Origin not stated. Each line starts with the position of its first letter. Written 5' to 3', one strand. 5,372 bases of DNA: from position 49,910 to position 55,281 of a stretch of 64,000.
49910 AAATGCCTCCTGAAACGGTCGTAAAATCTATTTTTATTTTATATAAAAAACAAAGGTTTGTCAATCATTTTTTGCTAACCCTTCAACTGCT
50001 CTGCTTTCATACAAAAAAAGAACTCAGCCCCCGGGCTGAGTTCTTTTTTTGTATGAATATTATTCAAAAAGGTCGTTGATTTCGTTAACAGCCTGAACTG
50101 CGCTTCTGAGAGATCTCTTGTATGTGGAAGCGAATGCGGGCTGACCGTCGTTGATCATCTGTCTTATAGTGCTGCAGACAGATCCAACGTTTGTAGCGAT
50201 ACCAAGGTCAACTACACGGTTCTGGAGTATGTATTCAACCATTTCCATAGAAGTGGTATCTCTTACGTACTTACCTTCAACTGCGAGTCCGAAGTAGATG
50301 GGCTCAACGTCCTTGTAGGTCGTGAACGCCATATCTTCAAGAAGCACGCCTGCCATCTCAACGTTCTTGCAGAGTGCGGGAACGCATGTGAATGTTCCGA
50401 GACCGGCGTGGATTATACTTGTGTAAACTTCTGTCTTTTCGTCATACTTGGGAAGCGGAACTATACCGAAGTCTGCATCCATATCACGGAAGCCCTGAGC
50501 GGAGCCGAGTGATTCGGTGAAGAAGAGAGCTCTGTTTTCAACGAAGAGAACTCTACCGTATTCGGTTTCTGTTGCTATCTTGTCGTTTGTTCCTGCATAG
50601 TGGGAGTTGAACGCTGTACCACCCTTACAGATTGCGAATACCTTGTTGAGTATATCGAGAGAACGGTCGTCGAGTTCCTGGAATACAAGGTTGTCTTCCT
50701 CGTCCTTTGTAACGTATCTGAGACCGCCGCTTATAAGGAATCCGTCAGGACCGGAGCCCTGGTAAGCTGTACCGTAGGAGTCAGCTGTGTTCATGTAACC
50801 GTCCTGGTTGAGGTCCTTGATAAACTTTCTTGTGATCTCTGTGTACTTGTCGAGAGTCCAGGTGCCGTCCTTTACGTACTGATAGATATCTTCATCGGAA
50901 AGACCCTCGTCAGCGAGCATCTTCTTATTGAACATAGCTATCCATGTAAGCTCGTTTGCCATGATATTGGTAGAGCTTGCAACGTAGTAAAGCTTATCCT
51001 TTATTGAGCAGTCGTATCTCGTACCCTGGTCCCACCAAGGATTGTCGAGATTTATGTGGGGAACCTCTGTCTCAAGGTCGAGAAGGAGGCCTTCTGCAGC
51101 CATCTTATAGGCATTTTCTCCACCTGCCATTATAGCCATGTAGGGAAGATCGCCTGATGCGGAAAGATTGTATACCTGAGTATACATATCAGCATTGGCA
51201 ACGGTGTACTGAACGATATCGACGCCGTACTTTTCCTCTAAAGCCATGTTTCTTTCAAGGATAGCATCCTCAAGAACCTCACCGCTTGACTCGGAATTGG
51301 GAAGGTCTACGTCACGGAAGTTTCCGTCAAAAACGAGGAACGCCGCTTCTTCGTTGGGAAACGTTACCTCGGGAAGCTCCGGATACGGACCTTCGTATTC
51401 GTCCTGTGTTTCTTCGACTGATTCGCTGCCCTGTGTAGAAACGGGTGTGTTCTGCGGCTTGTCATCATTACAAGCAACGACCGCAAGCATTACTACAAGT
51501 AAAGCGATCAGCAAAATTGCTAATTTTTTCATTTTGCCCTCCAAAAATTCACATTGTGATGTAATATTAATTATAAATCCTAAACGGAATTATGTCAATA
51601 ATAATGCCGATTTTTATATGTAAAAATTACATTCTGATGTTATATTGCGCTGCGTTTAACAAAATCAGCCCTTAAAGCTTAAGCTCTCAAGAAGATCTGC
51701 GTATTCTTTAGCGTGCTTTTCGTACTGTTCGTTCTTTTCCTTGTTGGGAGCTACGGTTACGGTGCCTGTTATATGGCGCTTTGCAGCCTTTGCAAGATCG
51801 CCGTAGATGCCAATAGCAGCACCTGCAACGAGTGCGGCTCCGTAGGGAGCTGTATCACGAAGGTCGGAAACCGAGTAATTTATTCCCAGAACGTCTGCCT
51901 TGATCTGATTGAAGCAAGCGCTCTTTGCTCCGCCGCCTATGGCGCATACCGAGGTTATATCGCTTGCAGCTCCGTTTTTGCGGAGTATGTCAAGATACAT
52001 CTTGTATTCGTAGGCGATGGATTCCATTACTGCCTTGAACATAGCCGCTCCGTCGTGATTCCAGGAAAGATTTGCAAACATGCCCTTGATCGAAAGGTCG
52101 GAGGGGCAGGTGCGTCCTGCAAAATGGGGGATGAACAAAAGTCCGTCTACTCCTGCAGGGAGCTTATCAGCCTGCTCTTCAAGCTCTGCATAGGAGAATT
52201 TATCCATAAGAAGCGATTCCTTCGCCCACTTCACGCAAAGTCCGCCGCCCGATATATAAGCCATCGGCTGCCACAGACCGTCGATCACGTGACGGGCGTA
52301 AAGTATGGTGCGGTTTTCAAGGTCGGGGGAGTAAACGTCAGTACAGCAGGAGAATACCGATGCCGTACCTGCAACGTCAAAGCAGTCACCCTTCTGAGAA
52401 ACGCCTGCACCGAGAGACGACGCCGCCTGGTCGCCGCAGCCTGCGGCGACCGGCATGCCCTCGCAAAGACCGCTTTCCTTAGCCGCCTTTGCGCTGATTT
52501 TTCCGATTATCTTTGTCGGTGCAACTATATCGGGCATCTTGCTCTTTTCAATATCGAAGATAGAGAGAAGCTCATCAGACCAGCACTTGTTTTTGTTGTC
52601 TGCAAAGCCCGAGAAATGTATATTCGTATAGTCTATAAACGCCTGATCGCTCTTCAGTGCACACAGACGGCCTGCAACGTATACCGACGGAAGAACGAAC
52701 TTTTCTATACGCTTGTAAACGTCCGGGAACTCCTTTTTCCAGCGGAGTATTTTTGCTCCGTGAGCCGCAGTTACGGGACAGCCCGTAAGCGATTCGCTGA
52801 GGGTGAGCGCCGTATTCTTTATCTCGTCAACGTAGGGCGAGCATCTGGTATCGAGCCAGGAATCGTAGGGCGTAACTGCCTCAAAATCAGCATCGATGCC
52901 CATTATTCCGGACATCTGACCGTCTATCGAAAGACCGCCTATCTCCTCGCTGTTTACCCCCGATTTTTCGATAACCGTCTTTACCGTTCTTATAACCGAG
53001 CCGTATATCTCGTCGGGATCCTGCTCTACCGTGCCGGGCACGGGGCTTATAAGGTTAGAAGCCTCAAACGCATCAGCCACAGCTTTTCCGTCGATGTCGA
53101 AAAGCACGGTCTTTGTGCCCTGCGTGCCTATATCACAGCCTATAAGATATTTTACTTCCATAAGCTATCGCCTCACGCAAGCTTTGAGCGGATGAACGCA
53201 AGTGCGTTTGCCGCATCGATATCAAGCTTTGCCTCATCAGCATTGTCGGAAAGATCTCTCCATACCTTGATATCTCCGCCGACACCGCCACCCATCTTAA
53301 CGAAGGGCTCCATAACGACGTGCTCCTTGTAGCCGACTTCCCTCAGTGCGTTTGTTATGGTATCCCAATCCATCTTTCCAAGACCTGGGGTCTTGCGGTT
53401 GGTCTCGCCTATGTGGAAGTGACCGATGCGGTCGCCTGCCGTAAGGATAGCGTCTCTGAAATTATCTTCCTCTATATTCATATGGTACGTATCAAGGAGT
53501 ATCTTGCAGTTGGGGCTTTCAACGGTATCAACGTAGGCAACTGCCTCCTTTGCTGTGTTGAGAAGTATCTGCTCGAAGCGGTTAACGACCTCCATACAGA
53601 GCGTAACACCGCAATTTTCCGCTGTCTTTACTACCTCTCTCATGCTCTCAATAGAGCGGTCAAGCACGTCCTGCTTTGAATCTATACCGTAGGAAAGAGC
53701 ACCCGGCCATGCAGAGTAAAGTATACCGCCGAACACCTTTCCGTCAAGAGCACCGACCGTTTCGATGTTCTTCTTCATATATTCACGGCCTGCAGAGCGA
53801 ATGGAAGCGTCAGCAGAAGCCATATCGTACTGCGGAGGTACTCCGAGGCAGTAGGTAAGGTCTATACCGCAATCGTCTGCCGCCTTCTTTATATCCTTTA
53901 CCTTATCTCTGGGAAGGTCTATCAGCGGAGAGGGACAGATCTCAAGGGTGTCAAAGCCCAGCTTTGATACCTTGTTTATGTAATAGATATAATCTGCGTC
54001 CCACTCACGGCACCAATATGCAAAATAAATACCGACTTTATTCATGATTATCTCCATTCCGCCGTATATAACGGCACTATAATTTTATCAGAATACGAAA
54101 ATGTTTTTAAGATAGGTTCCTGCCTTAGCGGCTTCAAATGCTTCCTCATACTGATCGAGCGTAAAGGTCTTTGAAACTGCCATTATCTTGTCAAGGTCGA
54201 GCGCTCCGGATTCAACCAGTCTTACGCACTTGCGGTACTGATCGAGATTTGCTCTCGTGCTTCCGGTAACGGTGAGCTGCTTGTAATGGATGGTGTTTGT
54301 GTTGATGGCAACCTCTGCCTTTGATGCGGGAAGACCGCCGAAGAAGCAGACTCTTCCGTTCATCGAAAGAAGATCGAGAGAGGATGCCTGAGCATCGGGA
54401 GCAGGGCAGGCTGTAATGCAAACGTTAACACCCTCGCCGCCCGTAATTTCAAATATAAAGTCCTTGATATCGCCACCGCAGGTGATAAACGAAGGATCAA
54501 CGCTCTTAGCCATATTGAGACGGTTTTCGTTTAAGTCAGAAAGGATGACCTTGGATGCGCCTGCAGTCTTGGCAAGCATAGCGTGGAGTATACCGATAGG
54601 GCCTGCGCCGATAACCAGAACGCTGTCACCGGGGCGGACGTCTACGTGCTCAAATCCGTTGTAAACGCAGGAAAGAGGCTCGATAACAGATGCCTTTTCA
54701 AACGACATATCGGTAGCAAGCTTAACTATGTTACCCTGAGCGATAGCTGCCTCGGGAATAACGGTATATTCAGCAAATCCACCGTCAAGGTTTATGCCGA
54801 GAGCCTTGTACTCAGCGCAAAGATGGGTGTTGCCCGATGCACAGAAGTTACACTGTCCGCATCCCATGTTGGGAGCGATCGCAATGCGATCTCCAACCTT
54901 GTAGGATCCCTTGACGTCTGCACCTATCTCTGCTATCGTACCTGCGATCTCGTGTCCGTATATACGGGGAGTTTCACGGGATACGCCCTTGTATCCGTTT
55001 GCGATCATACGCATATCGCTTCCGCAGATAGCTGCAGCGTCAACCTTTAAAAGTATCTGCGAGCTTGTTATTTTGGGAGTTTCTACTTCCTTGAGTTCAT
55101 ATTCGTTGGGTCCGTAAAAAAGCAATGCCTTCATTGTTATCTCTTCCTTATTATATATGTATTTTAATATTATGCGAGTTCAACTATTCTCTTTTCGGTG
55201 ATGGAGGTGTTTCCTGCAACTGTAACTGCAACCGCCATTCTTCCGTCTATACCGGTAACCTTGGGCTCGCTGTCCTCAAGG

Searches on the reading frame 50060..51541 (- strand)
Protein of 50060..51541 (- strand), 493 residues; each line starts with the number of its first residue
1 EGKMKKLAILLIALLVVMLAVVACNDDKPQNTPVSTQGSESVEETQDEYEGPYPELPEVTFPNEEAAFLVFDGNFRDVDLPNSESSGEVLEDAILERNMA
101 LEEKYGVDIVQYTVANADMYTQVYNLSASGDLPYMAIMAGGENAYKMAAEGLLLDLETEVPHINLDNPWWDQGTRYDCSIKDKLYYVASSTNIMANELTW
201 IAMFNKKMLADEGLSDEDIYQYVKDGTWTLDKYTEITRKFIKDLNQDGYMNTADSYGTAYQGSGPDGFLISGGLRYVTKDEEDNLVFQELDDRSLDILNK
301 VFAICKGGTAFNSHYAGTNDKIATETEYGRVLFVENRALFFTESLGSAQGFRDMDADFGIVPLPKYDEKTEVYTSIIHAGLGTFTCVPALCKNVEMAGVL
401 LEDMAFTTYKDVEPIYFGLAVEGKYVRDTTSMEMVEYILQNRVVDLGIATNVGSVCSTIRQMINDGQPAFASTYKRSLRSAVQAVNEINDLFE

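Call 30: search_protein_families(library=pfam, proteins=[window:50060-51541:-], max_evalue=0.001)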
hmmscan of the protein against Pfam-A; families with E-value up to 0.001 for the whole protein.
window:50060-51541:- (493 aa): 1 family
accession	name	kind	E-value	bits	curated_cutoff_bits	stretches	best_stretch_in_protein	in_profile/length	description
PF01547.30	SBP_bac_1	-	0.00081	19.9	26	0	87-257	7-159/307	Bacterial extracellular solute-binding protein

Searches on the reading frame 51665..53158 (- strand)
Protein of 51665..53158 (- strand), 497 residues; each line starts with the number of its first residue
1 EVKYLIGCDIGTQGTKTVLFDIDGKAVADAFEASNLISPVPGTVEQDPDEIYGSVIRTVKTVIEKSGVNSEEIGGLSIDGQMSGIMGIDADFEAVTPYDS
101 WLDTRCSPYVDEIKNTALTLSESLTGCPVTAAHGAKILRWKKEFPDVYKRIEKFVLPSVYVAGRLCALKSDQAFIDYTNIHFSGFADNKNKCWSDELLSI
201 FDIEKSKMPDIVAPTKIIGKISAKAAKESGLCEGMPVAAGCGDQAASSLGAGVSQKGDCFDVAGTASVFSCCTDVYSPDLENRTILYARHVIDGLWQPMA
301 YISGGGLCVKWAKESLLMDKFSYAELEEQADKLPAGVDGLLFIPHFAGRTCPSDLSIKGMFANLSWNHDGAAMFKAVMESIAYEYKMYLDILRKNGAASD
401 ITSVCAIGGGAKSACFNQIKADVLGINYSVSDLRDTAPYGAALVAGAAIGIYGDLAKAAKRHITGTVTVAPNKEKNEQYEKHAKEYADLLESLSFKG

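Call 30: search_protein_families(library=pfam, proteins=[window:51665-53158:-], max_evalue=0.001)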
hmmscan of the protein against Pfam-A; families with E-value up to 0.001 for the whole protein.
window:51665-53158:- (497 aa): 2 families
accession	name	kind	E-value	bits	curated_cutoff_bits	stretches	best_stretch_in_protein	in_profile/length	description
PF00370.27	FGGY_N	-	5.6e-49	167.4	28.8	1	4-250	1-245/245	FGGY family of carbohydrate kinases, N-terminal domain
PF02782.22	FGGY_C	-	2.2e-17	63.9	27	1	296-448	38-197/198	FGGY family of carbohydrate kinases, C-terminal domain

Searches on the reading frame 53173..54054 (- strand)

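Call 30: search_protein_families(library=pfam, proteins=[window:53173-54054:-], max_evalue=0.001)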
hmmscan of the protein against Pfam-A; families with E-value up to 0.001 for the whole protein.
window:53173-54054:- (293 aa): 1 family
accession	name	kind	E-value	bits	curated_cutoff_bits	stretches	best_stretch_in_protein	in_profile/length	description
PF01261.30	AP_endonuc_2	-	5.8e-42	144.5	31.1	1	27-252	2-231/249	Xylose isomerase-like TIM barrel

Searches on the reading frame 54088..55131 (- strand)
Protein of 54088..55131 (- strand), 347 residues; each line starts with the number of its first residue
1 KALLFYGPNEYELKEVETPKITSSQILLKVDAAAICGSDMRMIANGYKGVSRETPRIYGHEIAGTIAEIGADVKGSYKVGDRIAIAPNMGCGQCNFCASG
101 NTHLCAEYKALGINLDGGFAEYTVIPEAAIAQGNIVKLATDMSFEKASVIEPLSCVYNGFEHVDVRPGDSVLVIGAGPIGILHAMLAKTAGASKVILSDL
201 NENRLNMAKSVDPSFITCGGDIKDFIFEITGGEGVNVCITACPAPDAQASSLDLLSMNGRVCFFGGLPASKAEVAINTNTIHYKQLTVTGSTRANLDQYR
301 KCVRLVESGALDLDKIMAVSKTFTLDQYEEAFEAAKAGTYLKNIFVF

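Call 30: search_protein_families(library=pfam, proteins=[window:54088-55131:-], max_evalue=0.001)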
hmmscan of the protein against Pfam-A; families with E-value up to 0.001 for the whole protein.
window:54088-55131:- (347 aa): 4 families
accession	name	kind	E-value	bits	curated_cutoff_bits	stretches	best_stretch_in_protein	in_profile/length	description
PF08240.17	ADH_N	-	1.2e-26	93.4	23.5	1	24-131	3-100/104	Alcohol dehydrogenase GroES-like domain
PF00107.32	ADH_zinc_N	-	5.9e-20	72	31.8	1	178-307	1-128/129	Zinc-binding dehydrogenase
PF16912.11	Glu_dehyd_C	-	6.5e-11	42.5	34.9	1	149-336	6-202/211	Glucose dehydrogenase C-terminus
PF13602.12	ADH_zinc_N_2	-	2e-06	29.2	27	1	225-338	14-126/134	Zinc-binding dehydrogenase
